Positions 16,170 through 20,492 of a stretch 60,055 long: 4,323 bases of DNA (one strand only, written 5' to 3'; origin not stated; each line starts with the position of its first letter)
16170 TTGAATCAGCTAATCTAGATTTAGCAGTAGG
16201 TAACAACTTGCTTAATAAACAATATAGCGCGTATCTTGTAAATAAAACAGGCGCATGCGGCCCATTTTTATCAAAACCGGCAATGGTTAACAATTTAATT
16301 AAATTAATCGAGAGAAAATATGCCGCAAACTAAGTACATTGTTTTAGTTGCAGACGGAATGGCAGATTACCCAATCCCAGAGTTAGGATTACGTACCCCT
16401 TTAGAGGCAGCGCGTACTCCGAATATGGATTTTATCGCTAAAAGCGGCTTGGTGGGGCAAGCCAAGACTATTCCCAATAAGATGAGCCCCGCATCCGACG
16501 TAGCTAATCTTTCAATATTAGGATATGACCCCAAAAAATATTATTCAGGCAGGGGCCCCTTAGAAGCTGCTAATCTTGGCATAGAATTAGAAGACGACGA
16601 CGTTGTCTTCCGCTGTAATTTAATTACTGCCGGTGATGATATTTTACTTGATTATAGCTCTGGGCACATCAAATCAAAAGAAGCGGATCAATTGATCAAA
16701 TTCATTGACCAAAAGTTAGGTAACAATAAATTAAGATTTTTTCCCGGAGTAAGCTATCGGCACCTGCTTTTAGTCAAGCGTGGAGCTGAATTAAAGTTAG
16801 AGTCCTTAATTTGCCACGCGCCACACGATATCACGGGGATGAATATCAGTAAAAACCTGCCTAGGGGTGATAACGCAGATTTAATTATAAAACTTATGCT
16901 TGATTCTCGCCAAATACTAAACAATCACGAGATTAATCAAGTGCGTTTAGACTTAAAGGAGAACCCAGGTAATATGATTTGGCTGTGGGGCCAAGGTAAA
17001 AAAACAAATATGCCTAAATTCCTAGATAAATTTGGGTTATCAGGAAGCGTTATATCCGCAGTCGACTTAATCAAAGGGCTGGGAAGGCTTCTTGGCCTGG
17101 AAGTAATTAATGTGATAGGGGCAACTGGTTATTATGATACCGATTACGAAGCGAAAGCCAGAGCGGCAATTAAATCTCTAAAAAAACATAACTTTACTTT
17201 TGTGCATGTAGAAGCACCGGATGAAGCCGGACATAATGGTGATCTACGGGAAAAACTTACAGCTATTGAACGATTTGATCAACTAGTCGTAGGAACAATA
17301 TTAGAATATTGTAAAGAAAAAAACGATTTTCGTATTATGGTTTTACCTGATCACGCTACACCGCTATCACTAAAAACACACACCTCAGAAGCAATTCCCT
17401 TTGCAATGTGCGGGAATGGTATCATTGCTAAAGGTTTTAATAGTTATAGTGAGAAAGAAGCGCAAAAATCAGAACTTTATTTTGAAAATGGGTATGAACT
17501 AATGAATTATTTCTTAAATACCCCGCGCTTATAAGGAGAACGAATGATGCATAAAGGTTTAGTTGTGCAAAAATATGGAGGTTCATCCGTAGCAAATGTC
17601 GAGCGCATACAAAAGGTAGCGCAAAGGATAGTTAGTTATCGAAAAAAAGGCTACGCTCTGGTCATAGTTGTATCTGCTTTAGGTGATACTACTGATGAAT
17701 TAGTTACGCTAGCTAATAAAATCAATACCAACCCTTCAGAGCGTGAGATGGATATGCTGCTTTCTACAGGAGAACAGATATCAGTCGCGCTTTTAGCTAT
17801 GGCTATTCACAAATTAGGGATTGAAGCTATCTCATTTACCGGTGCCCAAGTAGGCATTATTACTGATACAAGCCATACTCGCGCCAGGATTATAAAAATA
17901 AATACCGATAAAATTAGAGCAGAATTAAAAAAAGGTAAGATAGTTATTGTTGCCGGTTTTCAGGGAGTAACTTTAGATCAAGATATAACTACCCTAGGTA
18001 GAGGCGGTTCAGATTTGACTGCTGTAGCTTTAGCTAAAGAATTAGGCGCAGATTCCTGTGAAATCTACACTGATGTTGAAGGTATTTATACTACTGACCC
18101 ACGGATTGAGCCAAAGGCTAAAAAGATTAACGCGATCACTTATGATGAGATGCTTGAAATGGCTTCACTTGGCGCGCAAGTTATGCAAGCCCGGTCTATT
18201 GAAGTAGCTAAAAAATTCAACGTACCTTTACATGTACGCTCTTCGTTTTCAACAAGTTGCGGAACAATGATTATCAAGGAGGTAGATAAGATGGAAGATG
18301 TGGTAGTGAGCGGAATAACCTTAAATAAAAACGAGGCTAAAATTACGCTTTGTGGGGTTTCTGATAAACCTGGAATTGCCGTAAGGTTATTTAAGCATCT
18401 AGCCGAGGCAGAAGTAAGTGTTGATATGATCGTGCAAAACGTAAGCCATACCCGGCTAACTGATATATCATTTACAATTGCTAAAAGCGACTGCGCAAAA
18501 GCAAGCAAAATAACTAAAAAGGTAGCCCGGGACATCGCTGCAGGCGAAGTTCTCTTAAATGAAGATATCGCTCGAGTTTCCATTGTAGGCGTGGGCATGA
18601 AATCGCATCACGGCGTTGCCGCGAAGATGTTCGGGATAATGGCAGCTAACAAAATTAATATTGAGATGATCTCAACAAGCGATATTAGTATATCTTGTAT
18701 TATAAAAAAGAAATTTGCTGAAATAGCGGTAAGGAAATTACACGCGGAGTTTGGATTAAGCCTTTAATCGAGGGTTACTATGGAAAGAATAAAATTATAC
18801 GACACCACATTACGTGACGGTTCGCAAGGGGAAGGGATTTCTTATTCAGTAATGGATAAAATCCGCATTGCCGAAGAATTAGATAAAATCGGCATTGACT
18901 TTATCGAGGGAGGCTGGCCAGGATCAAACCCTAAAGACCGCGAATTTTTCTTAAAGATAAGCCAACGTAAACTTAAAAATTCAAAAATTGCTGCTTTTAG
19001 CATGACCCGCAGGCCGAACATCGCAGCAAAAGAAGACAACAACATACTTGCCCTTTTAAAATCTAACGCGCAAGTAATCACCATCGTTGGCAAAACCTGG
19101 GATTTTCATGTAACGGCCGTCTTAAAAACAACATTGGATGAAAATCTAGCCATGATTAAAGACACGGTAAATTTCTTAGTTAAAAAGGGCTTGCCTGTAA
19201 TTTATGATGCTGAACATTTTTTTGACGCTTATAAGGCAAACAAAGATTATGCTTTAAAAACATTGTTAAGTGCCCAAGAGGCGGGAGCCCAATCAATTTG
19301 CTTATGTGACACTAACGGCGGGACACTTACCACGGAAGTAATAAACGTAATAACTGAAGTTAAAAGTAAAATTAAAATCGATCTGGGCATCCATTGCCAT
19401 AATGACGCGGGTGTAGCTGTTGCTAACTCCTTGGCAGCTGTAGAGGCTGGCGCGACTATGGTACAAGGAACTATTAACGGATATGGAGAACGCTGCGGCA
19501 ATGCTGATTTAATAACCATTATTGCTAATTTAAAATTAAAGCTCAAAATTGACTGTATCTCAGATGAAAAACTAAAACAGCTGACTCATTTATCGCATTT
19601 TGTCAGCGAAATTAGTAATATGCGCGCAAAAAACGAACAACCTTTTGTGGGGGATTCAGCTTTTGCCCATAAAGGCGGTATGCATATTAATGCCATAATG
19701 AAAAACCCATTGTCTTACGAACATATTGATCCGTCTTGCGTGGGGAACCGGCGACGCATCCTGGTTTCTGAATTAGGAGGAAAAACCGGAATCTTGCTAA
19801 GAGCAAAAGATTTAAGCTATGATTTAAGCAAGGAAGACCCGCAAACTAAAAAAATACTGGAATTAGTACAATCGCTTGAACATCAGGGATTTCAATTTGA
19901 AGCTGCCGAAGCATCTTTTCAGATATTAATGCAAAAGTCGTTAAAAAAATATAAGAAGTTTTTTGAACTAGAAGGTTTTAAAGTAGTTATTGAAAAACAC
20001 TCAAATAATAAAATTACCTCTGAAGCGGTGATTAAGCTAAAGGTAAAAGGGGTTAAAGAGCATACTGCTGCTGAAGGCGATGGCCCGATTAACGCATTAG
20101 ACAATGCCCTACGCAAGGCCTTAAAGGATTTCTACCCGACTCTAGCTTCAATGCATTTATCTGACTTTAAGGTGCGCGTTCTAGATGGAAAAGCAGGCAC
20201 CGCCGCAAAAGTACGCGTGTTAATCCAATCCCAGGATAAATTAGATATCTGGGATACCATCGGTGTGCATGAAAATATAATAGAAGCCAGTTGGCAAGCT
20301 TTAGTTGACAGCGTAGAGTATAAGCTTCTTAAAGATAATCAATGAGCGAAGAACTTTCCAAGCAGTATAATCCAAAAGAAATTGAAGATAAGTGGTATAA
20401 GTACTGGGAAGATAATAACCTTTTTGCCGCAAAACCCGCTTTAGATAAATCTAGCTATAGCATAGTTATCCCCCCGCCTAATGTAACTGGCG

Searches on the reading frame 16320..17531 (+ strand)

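Call 81: search_protein_families(library=pfam, proteins=[window:16320-17531:+], max_evalue=0.00001)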
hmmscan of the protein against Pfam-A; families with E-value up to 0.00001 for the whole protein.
window:16320-17531:+ (404 aa): 2 families
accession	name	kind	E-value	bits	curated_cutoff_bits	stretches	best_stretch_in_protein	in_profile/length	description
PF10143.14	PhosphMutase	-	4.7e-54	183.2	21.5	1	40-206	1-170/170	2,3-bisphosphoglycerate-independent phosphoglycerate mutase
PF01676.23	Metalloenzyme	-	6.5e-46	157.3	24.3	1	5-385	2-236/252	Metalloenzyme superfamily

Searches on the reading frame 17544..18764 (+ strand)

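Call 81: search_protein_families(library=pfam, proteins=[window:17544-18764:+], max_evalue=0.00001)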
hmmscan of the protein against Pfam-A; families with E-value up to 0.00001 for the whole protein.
window:17544-18764:+ (407 aa): 4 families
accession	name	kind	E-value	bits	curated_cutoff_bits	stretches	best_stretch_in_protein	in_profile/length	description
PF00696.33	AA_kinase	-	4.6e-55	187.3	24.9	1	6-233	2-234/234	Amino acid kinase family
PF22468.2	ACT_9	-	3e-34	117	27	2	345-403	1-61/61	ACT domain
PF13840.12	ACT_7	-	2.7e-18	66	27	1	339-400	3-64/65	ACT domain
PF01842.31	ACT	-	1e-14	54.4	27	1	269-328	4-62/66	ACT domain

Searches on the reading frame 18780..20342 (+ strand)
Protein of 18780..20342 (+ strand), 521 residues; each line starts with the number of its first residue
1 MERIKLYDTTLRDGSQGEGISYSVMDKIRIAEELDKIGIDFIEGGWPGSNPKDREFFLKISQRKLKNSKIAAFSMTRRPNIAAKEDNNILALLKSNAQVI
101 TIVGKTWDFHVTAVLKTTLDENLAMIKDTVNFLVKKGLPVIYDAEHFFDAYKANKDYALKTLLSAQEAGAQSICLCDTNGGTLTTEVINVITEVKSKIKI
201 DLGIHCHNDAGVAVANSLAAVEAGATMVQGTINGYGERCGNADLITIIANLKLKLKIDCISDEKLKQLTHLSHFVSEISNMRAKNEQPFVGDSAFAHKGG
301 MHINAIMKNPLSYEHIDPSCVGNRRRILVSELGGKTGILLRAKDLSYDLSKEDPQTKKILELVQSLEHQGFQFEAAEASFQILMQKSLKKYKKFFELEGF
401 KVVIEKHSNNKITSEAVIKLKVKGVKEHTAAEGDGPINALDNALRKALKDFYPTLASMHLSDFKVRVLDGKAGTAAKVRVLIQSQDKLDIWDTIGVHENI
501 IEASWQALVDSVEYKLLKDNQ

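Call 24: search_protein_families(library=pfam, proteins=[window:18780-20342:+], max_evalue=0.00001)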
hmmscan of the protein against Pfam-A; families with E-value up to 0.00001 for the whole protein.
window:18780-20342:+ (521 aa): 3 families
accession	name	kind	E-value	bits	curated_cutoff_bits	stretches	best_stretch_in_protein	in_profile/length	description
PF00682.25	HMGL-like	-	8.8e-51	173.2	29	1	3-275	1-260/260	HMGL-like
PF08502.15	LeuA_dimer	-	8e-29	100.6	24.9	1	375-515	2-130/131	LeuA allosteric (dimerisation) domain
PF22617.1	HCS_D2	-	1.2e-15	58.1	27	1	290-366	2-77/82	Homocitrate synthase post-HMGL domain-like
